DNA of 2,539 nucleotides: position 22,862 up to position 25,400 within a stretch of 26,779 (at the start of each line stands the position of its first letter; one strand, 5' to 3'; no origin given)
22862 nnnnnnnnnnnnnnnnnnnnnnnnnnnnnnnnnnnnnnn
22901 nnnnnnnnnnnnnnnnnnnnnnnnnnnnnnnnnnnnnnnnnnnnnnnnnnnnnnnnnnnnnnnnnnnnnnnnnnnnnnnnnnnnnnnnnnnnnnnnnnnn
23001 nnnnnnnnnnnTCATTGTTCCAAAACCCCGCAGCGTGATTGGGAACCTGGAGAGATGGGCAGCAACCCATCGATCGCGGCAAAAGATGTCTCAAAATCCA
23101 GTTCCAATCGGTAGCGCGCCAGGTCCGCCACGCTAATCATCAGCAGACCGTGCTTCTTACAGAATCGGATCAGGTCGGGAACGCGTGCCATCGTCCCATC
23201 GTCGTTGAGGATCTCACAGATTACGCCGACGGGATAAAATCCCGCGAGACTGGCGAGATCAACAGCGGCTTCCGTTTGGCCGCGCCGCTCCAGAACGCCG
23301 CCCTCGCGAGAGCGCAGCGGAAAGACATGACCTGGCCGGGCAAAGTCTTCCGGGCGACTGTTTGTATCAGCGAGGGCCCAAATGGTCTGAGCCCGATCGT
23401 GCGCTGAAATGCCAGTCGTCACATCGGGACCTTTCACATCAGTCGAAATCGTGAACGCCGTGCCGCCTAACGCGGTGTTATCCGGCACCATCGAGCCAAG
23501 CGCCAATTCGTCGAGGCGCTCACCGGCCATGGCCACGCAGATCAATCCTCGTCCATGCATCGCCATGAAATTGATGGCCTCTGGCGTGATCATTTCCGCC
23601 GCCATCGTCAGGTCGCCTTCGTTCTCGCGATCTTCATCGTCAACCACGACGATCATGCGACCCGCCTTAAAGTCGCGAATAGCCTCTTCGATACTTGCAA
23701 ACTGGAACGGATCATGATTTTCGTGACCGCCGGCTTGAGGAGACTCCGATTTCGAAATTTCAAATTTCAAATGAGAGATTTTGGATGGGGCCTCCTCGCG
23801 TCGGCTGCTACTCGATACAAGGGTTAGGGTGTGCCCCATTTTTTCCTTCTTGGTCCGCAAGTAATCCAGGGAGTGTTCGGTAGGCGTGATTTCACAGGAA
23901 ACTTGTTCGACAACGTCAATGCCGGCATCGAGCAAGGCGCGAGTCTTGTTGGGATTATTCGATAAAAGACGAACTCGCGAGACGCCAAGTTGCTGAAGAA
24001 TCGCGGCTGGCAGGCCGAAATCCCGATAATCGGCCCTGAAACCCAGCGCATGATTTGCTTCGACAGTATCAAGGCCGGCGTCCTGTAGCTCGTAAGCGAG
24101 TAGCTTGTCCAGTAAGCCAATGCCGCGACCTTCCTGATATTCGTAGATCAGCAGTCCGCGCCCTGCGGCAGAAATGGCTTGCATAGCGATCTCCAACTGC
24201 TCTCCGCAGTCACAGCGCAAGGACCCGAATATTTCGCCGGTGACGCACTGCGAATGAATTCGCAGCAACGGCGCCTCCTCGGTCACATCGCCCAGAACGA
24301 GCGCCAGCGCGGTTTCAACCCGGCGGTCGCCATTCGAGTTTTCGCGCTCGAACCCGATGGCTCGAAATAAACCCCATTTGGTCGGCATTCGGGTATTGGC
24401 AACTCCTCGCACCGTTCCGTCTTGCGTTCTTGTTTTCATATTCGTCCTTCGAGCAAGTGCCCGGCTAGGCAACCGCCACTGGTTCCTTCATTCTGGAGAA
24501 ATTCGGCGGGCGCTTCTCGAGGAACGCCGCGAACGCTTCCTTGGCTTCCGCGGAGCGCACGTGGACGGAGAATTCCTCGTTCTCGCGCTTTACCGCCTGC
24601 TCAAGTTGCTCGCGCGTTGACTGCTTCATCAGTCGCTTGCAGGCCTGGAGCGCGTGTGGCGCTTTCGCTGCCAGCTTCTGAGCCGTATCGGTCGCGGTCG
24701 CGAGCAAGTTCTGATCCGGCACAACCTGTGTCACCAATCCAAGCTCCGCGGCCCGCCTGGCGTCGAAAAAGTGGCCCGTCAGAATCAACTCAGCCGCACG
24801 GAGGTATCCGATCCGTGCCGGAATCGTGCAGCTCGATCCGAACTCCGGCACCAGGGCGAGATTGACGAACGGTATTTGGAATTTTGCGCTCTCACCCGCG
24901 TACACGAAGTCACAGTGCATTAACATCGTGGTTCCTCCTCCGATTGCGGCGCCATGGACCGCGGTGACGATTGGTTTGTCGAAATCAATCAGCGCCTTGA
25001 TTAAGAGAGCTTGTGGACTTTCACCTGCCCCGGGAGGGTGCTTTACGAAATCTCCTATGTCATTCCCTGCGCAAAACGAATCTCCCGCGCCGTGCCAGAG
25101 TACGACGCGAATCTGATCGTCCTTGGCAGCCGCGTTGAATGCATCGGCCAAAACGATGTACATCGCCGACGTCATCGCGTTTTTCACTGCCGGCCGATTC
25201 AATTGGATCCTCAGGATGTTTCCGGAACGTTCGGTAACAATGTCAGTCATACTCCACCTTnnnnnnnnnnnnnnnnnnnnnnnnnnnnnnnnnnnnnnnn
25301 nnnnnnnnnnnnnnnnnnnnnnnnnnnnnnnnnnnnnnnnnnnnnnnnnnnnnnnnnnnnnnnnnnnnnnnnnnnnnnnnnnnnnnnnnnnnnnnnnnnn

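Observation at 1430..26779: Candidate self-provisioning module: acyl-CoA detox and respiration genes packaged with only the entry steps of their cofactor pathways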

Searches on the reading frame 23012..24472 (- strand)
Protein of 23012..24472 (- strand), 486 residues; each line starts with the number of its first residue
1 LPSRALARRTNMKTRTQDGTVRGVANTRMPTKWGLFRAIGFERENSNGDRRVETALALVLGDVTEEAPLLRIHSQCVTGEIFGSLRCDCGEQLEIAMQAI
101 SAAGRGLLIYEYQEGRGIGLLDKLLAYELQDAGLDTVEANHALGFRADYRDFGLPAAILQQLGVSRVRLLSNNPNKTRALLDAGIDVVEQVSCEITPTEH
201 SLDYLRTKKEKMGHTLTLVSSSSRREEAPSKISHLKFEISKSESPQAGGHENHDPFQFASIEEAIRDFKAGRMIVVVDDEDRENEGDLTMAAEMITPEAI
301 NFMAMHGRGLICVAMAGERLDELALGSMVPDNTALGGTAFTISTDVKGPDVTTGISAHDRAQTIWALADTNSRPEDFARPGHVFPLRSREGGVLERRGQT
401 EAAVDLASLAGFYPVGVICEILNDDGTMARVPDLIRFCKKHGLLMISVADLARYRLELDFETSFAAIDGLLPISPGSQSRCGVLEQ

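Call 4: search_protein_families(library=ncbifam, proteins=[window:23012-24472:-])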
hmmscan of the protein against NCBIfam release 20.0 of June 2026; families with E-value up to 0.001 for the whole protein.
window:23012-24472:- (486 aa): 12 families
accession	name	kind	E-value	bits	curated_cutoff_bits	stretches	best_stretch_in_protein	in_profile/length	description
NF006803.0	PRK09311.1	equivalog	6.3e-160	532.5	569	2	255-459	6-209/417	bifunctional 3,4-dihydroxy-2-butanone-4-phosphate synthase/GTP cyclohydrolase II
NF006806.0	PRK09319.1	equivalog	1.1e-153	512.9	764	2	252-459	5-213/561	bifunctional 3,4-dihydroxy-2-butanone-4-phosphate synthase/GTP cyclohydrolase II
NF010626.1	PRK14019.1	equivalog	1e-99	333.9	513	2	258-457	2-200/364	bifunctional 3,4-dihydroxy-2-butanone-4-phosphate synthase/GTP cyclohydrolase II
NF006805.0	PRK09318.1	equivalog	6.9e-94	315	486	2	23-218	194-382/387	bifunctional 3,4-dihydroxy-2-butanone-4-phosphate synthase/GTP cyclohydrolase II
NF006804.0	PRK09314.1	equivalog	9.6e-84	281.4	432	1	258-458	3-201/339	bifunctional 3,4-dihydroxy-2-butanone 4-phosphate synthase/GTP cyclohydrolase II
NF009132.0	PRK12485.1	equivalog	4e-79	266.3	693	2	257-458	2-202/369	bifunctional 3,4-dihydroxy-2-butanone-4-phosphate synthase/GTP cyclohydrolase II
TIGR00506.1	ribB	equivalog_domain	1.5e-74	249.9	177.45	1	258-455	2-204/204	3,4-dihydroxy-2-butanone-4-phosphate synthase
NF001591.0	PRK00393.1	subfamily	4.2e-68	228.7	148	1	23-218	6-196/199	GTP cyclohydrolase II RibA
TIGR00505.1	ribA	equivalog_domain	6.5e-67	224.8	205.85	1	24-216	3-191/191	GTP cyclohydrolase II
NF006456.0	PRK08815.1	equivalog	1.8e-55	188.8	464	1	56-218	204-367/376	GTP cyclohydrolase II RibA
NF004437.0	PRK05773.1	equivalog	4e-22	78.6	262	1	260-451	2-213/219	3,4-dihydroxy-2-butanone 4-phosphate synthase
NF005536.0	PRK07198.1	equivalog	1.2e-10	40.8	403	1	70-193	242-376/419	GTP cyclohydrolase II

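Call 5: search_protein_families(library=pfam, proteins=[window:23012-24472:-])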
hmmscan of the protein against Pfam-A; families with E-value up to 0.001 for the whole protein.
window:23012-24472:- (486 aa): 2 families
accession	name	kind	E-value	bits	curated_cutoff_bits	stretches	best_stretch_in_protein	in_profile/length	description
PF00926.24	DHBP_synthase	-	2.7e-85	285.2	26.4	1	262-454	1-191/191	3,4-dihydroxy-2-butanone 4-phosphate synthase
PF00925.25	GTP_cyclohydro2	-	3.6e-58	196.2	23.3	1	25-191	4-164/165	GTP cyclohydrolase II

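Call 63: find_homologous_proteins(query=window:23012-24472:-)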
Query window:23012-24472:- (486 aa): 8000 proteins with E <= 0.001 among 8000 candidates; the best 120 are listed.
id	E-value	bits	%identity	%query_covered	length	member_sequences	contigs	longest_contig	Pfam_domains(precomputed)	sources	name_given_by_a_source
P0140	0.0e+0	1063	100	98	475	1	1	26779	PF00925.26,PF00926.25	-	-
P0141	5.0e-239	812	79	94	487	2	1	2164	PF00925.26,PF00926.25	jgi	jgi:3,4-dihydroxy-2-butanone 4-phosphate synthase/GTP cyclohydrolase II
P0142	2.1e-233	793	80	92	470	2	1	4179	PF00925.26,PF00926.25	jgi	-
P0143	1.1e-232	791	75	98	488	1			PF00925.26,PF00926.25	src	-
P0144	2.0e-229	780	76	95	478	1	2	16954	PF00925.26,PF00926.25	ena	-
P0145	5.4e-227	772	76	93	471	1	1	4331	PF00925.26,PF00926.25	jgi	jgi:3,4-dihydroxy-2-butanone 4-phosphate synthase/GTP cyclohydrolase II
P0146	1.9e-222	757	76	92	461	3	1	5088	PF00925.26,PF00926.25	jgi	jgi:3,4-dihydroxy 2-butanone 4-phosphate synthase/GTP cyclohydrolase II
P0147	1.6e-221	754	74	96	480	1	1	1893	PF00925.26,PF00926.25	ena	-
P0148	4.7e-219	746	73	96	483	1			PF00925.26,PF00926.25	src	-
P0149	7.7e-219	745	73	95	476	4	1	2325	PF00925.26,PF00926.25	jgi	-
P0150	9.3e-218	742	76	92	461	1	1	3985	PF00925.26,PF00926.25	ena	-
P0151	2.4e-217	740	73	96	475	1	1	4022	PF00925.26,PF00926.25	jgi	jgi:3,4-dihydroxy-2-butanone 4-phosphate synthase/GTP cyclohydrolase II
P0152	1.1e-216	738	74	95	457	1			PF00925.26,PF00926.25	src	-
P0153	2.0e-215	734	71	98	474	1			PF00925.26,PF00926.25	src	-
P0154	4.6e-215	733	73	95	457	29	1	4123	PF00925.26,PF00926.25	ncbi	-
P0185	1.4e-207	708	72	95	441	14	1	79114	PF00925.26,PF00926.25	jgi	jgi:3,4-dihydroxy-2-butanone 4-phosphate synthase/GTP cyclohydrolase II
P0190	1.1e-206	705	70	96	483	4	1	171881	PF00925.26,PF00926.25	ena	-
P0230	6.2e-202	690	71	94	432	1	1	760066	PF00925.26,PF00926.25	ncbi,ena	-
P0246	4.0e-200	684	67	98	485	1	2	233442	PF00925.26,PF00926.25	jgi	-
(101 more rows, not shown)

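Call 65: find_encoding_contigs(protein=P0230, flank=10000, max_places=1)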
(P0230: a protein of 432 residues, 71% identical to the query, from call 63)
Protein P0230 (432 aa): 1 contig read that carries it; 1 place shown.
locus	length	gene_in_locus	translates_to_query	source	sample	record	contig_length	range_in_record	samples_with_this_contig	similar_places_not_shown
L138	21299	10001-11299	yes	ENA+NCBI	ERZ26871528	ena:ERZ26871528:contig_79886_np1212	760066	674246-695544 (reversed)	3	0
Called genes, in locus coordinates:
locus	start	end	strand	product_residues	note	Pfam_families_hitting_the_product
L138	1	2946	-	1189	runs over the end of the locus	PF08447:PAS_3, PF08447:PAS_3, PF00989:PAS, PF08447:PAS_3, PF08448:PAS_4, PF00989:PAS, PF08448:PAS_4, PF08447:PAS_3, +7 more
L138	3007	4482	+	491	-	PF00072:Response_reg, PF00158:Sigma54_activat, PF14532:Sigma54_activ_2, PF00004:AAA (faint), PF07728:AAA_5 (weak), PF25601:AAA_lid_14, PF02954:HTH_8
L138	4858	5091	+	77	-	-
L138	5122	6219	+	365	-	PF02776:TPP_enzyme_N, PF00205:TPP_enzyme_M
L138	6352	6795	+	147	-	PF02775:TPP_enzyme_C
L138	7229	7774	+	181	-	PF02771:Acyl-CoA_dh_N, PF02770:Acyl-CoA_dh_M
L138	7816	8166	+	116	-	PF00441:Acyl-CoA_dh_1, PF08028:Acyl-CoA_dh_2, PF22924:ACOX_C_alpha1 (weak)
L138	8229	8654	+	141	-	PF00378:ECH_1, PF16113:ECH_2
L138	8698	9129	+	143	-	PF02515:CoA_transf_3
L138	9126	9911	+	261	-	PF00378:ECH_1, PF16113:ECH_2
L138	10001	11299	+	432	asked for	PF00925:GTP_cyclohydro2, PF00926:DHBP_synthase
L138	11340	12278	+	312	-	PF00058:Ldl_recept_b (faint)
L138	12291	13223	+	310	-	PF02737:3HCDH_N, PF03721:UDPG_MGDP_dh_N (faint), PF00725:3HCDH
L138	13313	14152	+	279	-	PF02548:Pantoate_transf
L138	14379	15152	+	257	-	PF00501:AMP-binding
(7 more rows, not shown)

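Call 66: find_encoding_contigs(protein=P0246, flank=10000, max_places=1)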
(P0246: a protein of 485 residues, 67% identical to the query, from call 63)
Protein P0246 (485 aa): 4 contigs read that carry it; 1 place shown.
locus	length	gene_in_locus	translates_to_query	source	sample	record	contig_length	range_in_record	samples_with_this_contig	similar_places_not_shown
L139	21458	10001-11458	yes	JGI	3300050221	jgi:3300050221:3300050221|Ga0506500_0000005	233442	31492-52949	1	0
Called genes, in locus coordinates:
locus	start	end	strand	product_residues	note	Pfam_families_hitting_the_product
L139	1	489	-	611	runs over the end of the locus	PF07969:Amidohydro_3, PF01979:Amidohydro_1 (weak)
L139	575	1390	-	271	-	PF00857:Isochorismatase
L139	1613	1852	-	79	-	-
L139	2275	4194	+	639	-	PF02737:3HCDH_N, PF00725:3HCDH, PF00058:Ldl_recept_b (faint)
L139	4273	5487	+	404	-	PF02771:Acyl-CoA_dh_N, PF02770:Acyl-CoA_dh_M, PF00441:Acyl-CoA_dh_1, PF08028:Acyl-CoA_dh_2, PF22924:ACOX_C_alpha1 (weak)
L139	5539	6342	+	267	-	PF00378:ECH_1, PF16113:ECH_2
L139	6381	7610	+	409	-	PF02515:CoA_transf_3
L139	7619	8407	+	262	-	PF00378:ECH_1, PF16113:ECH_2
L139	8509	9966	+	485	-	PF00199:Catalase, PF06628:Catalase-rel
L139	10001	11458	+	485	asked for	PF00925:GTP_cyclohydro2, PF00926:DHBP_synthase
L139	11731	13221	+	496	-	PF00501:AMP-binding, PF13193:AMP-binding_C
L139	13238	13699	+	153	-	PF02566:OsmC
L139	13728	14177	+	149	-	PF00210:Ferritin (faint)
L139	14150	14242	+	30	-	-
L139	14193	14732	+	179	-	PF00383:dCMP_cyt_deam_1, PF14437:MafB19-deam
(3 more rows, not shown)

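Call 67: find_encoding_contigs(protein=P0190, flank=10000, max_places=1)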
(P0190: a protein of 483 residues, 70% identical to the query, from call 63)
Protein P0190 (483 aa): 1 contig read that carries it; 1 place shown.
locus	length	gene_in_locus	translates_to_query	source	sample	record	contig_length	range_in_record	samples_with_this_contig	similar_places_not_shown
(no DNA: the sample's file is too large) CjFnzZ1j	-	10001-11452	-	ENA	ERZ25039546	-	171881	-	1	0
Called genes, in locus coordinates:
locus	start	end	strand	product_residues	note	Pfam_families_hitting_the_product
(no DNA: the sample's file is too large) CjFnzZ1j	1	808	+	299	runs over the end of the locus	PF00404:Dockerin_1 (weak)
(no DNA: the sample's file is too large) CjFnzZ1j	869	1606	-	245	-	-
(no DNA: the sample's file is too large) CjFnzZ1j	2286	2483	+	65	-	-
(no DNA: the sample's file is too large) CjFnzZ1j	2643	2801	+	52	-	-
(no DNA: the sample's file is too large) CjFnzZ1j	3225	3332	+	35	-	-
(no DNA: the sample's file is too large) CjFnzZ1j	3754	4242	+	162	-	PF02770:Acyl-CoA_dh_M, PF00441:Acyl-CoA_dh_1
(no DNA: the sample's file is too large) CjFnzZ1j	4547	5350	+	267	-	PF00378:ECH_1, PF16113:ECH_2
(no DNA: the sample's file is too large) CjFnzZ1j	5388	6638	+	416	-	PF02515:CoA_transf_3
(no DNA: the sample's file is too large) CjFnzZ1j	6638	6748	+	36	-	-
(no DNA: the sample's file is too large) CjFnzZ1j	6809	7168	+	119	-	PF00378:ECH_1, PF16113:ECH_2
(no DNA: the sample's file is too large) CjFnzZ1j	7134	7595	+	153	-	PF00378:ECH_1, PF16113:ECH_2 (faint)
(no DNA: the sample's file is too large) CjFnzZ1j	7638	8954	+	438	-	PF02776:TPP_enzyme_N, PF00205:TPP_enzyme_M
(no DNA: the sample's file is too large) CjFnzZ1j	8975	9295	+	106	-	PF02775:TPP_enzyme_C (weak)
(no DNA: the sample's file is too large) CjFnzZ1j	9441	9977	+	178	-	PF01575:MaoC_dehydratas, PF13452:FAS1_DH_region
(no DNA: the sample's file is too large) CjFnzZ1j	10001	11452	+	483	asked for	PF00925:GTP_cyclohydro2, PF00926:DHBP_synthase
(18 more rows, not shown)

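Call 68: find_encoding_contigs(protein=P0185, flank=10000, max_places=1)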
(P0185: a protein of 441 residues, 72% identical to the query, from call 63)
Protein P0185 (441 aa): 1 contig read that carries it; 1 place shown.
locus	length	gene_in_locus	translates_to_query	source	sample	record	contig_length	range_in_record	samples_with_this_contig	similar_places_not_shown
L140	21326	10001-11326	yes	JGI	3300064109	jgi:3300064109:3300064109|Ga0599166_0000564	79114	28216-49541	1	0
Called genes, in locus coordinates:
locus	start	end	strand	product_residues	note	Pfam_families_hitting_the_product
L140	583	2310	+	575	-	PF02776:TPP_enzyme_N, PF00205:TPP_enzyme_M, PF02775:TPP_enzyme_C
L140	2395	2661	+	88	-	-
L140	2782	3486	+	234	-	PF12146:Hydrolase_4, PF00561:Abhydrolase_1, PF12697:Abhydrolase_6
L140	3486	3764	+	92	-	-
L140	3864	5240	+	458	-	PF00171:Aldedh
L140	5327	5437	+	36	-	-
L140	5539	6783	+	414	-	PF02771:Acyl-CoA_dh_N, PF02770:Acyl-CoA_dh_M, PF00441:Acyl-CoA_dh_1, PF22924:ACOX_C_alpha1 (weak), PF08028:Acyl-CoA_dh_2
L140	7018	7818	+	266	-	PF00378:ECH_1, PF16113:ECH_2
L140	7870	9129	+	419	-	PF02515:CoA_transf_3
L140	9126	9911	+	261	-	PF00378:ECH_1, PF16113:ECH_2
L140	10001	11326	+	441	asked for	PF00925:GTP_cyclohydro2, PF00926:DHBP_synthase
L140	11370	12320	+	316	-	PF00058:Ldl_recept_b (faint)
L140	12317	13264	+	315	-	PF02737:3HCDH_N, PF00725:3HCDH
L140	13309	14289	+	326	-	PF02548:Pantoate_transf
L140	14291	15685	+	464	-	PF00070:Pyr_redox (faint), PF01266:DAO (faint), PF07992:Pyr_redox_2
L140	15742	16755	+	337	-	PF02790:COX2_TM, PF00116:COX2, PF00034:Cytochrom_C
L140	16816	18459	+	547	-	PF00115:COX1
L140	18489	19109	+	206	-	PF00510:COX3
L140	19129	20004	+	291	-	-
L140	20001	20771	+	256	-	PF13442:Cytochrome_CBB3, PF00034:Cytochrom_C (faint), PF13442:Cytochrome_CBB3 (weak)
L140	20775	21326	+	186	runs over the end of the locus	PF00355:Rieske (weak)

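Call 72: search_protein_families(library=ncbifam, max_evalue=1e-20, proteins=[L140:583-2310:+, L140:3864-5240:+, L140:13309-14289:+, L140:14291-15685:+])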
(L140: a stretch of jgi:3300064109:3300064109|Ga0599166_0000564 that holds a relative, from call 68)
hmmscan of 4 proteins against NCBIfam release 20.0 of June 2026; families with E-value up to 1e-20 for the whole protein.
L140:583-2310:+ (575 aa): 8 families
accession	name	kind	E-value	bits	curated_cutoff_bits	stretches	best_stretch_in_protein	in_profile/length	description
TIGR03393.1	indolpyr_decarb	equivalog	4.7e-132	441.4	946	1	29-562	2-536/539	indolepyruvate decarboxylase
TIGR03394.1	indol_phenyl_DC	equivalog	5.2e-53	180.7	554.5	1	31-541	3-508/535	indolepyruvate/phenylpyruvate decarboxylase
NF006052.0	PRK08199.1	subfamily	4.8e-30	104.4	539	0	25-343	5-317/559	thiamine pyrophosphate protein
NF005470.0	PRK07064.1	equivalog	3.9e-28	98.8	495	0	24-337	1-304/552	thiamine pyrophosphate-binding protein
NF005712.0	PRK07524.1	subfamily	5e-25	88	500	0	27-312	2-278/536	5-guanidino-2-oxopentanoate decarboxylase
NF005713.0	PRK07525.1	subfamily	5.2e-24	84.6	620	0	28-319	6-288/592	sulfoacetaldehyde acetyltransferase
NF006122.0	PRK08266.1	subfamily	4e-22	78.4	571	0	26-333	2-297/543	hypothetical protein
NF006187.0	PRK08322.1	equivalog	1.3e-21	76.7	509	0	29-312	3-277/548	acetolactate synthase large subunit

L140:3864-5240:+ (458 aa): 35 families (the best 25 are shown)
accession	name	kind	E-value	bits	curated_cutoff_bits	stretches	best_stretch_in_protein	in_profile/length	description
NF045701.1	BenzalDHMdlD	equivalog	1.9e-121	405.7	550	1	6-430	9-432/436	NAD(P)-dependent benzaldehyde dehydrogenase MdlD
NF006916.0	PRK09407.1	equivalog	7.3e-61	206.3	521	1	7-431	59-491/526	succinic semialdehyde dehydrogenase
NF010000.0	PRK13473.1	subfamily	2.4e-56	191.3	615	1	102-432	134-472/475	aminobutyraldehyde dehydrogenase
TIGR01804.1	BADH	equivalog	2.1e-52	178.2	668.6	1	96-426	123-465/467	betaine-aldehyde dehydrogenase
NF009725.0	PRK13252.1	equivalog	3.3e-48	164.3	593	1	102-431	138-478/488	betaine-aldehyde dehydrogenase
TIGR01780.1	SSADH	subfamily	5.1e-48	164.1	646.35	1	99-426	110-446/448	succinate-semialdehyde dehydrogenase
NF052305.1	DioxValDhHalo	equivalog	3.4e-47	161.5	750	1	98-430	133-479/483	2,5-dioxovalerate dehydrogenase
NF045735.1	PaDhStyDPseudo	equivalog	1.7e-44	152.3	850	1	86-430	127-479/483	phenylacetaldehyde dehydrogenase StyD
TIGR02299.1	HpaE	equivalog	4.7e-44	150.8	638.35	1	105-430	134-474/488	5-carboxymethyl-2-hydroxymuconate semialdehyde dehydrogenase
TIGR04284.1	aldehy_Rv0768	hypoth_equivalog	7.9e-44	150.4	775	1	12-428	46-474/480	aldehyde dehydrogenase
NF007497.0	PRK10090.1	equivalog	3.7e-43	148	500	1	104-429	140-474/480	aldehyde dehydrogenase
TIGR03216.1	OH_muco_semi_DH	equivalog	4.7e-42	144.2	693.25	1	24-430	57-477/481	2-hydroxymuconic semialdehyde dehydrogenase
NF002852.0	PRK03137.1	subfamily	6.6e-42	143.9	648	1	17-413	86-492/514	L-glutamate gamma-semialdehyde dehydrogenase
NF006915.0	PRK09406.1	equivalog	1.1e-41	143.1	730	1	12-430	31-454/457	NADP-dependent succinic semialdehyde dehydrogenase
NF047626.1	SulfactDhSafD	equivalog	5.6e-41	141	700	1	102-415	121-437/454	sulfoacetaldehyde dehydrogenase SafD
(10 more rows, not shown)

L140:13309-14289:+ (326 aa): 2 families
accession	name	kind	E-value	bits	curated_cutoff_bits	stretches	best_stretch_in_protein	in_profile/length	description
NF001452.0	PRK00311.1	subfamily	2.9e-114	380.9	272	1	6-266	3-263/267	3-methyl-2-oxobutanoate hydroxymethyltransferase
TIGR00222.1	panB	equivalog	7.9e-101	337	207.55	1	15-265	10-259/264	3-methyl-2-oxobutanoate hydroxymethyltransferase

L140:14291-15685:+ (464 aa): 1 family
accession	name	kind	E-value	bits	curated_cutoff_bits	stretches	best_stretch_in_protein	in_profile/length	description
TIGR03169.1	Nterm_to_SelD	hypoth_equivalog_domain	1.2e-28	100.5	310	1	75-379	68-351/365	pyridine nucleotide-disulfide oxidoreductase family protein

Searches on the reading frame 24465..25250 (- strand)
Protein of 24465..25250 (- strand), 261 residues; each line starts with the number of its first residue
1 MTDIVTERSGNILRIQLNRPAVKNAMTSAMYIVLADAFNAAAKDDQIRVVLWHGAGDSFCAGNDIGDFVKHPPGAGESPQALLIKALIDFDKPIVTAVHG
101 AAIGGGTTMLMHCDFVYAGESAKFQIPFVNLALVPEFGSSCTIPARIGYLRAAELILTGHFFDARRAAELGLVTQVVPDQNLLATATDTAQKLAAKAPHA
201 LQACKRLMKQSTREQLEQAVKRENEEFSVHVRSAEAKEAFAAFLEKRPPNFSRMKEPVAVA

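Call 5: search_protein_families(library=pfam, proteins=[window:24465-25250:-])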
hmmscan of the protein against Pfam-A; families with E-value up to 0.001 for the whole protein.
window:24465-25250:- (261 aa): 2 families
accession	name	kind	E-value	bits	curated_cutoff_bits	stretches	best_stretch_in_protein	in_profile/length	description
PF00378.25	ECH_1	-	2.7e-54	184.6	27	1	8-252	2-249/251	Enoyl-CoA hydratase/isomerase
PF16113.10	ECH_2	-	1.4e-28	100.8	27.2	1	14-243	3-238/335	Enoyl-CoA hydratase/isomerase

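Call 6: search_protein_families(library=ncbifam, proteins=[window:24465-25250:-])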
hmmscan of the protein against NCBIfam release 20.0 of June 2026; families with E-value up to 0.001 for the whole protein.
window:24465-25250:- (261 aa): 73 families (the best 25 are shown)
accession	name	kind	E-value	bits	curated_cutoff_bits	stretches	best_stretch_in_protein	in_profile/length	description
NF051848.1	EnCoAHydtEchA19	equivalog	2e-68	230.7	400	1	4-253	2-257/258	enoyl-CoA hydratase EchA19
NF004681.0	PRK06023.1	equivalog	7.7e-64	215.6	282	1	3-246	4-248/250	crotonase/enoyl-CoA hydratase family protein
NF005864.0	PRK07799.1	equivalog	8.4e-55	185.8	316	1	3-253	9-265/266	crotonase/enoyl-CoA hydratase family protein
NF046063.1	oxepin_alt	equivalog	2.6e-54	184.4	300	1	6-250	4-254/254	oxepin-CoA hydrolase, alternative type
NF006699.0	PRK09245.1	subfamily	1.9e-52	178.2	354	1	4-252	5-264/266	crotonase/enoyl-CoA hydratase family protein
NF006100.0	PRK08252.1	subfamily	3.6e-52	177.5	282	1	3-251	4-251/254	crotonase/enoyl-CoA hydratase family protein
NF005700.0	PRK07511.1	subfamily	7.8e-52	176.4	274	1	3-252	4-259/260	enoyl-CoA hydratase family protein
NF005803.0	PRK07658.1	equivalog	4.2e-51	173.8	313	1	6-252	6-255/257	enoyl-CoA hydratase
NF007239.0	PRK09674.1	equivalog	6.2e-50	170.1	371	1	2-252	4-255/257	2,3-dehydroadipyl-CoA hydratase PaaF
NF006007.0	PRK08138.1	subfamily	8.1e-49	166.3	355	1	6-252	12-259/261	enoyl-CoA hydratase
NF004840.0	PRK06190.1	equivalog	1.1e-48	166.1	253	1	4-238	6-243/260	enoyl-CoA hydratase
TIGR02280.1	PaaB1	equivalog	1.1e-48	166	345.15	1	6-252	3-254/256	2-(1,2-epoxy-1,2-dihydrophenyl)acetyl-CoA isomerase PaaG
NF004857.0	PRK06210.1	equivalog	1.7e-47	162.1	341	1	4-252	10-273/275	enoyl-CoA hydratase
NF006109.0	PRK08260.1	subfamily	4.5e-47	160.7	320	2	86-254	108-278/296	enoyl-CoA hydratase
NF004475.0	PRK05809.1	subfamily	3.8e-46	157.7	394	1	2-252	4-258/260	short-chain-enoyl-CoA hydratase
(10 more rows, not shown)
